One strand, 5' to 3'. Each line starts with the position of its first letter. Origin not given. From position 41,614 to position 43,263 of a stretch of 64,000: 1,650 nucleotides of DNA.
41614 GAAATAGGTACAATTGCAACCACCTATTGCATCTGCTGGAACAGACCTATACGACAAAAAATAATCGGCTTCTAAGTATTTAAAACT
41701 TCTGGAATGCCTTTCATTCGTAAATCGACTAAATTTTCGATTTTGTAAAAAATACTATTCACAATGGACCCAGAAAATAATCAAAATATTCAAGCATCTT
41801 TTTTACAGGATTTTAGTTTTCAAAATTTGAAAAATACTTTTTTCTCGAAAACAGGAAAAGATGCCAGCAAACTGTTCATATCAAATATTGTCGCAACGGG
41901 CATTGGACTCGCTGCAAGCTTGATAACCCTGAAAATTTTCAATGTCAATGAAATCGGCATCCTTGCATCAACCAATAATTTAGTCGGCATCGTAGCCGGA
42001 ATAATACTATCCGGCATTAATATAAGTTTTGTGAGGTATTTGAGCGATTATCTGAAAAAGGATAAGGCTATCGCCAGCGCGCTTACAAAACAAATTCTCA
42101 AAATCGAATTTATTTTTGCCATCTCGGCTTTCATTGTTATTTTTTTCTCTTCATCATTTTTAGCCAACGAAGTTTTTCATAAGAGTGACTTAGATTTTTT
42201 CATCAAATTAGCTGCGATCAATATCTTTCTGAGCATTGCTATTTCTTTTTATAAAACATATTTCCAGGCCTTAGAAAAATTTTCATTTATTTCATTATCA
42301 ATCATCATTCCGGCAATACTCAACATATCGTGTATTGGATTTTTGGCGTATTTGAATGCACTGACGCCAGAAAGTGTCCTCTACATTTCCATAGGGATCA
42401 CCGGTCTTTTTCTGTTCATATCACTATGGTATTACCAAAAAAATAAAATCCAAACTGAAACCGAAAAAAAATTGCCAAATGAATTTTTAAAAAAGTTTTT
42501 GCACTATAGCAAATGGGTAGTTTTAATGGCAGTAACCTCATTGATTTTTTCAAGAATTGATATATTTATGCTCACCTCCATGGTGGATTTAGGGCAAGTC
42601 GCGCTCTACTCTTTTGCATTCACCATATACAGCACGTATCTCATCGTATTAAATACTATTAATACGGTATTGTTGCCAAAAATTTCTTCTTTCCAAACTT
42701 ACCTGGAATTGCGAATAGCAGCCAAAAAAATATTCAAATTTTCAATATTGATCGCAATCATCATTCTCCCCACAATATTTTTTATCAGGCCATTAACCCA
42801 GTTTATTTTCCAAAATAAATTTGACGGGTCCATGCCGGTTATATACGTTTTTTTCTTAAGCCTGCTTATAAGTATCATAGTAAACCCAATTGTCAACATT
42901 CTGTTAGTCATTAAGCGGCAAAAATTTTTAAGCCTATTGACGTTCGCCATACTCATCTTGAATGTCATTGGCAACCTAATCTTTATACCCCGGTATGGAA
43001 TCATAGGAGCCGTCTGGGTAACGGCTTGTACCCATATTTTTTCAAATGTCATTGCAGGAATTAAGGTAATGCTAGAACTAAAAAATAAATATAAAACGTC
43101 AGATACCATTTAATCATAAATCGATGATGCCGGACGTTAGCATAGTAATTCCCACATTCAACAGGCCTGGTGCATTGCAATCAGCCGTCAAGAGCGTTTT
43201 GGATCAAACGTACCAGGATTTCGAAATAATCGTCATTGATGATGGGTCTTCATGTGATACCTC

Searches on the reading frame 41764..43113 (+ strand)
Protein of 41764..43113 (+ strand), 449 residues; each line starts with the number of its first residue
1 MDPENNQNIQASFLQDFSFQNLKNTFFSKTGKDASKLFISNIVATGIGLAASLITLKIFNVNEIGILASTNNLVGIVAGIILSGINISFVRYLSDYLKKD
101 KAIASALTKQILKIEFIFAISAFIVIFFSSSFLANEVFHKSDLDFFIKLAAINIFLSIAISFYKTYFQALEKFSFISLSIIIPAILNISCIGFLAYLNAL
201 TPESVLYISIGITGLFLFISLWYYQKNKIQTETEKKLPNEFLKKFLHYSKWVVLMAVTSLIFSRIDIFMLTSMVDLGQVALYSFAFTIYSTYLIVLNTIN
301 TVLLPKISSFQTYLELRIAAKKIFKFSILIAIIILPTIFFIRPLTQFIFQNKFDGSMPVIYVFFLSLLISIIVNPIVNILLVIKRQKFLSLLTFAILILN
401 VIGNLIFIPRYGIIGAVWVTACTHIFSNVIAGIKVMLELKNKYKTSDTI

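Call 13: search_protein_families(library=pfam, proteins=[window:41764-43113:+], max_evalue=0.001)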
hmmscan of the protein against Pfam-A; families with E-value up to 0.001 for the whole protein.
window:41764-43113:+ (449 aa): 2 families
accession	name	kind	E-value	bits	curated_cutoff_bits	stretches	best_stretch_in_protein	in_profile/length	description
PF01943.22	Polysacc_synt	-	1.6e-16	61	28.2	1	32-310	3-273/274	Polysaccharide biosynthesis protein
PF13440.11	Polysacc_synt_3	-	9.8e-12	45.1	23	1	63-354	10-289/293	Polysaccharide biosynthesis protein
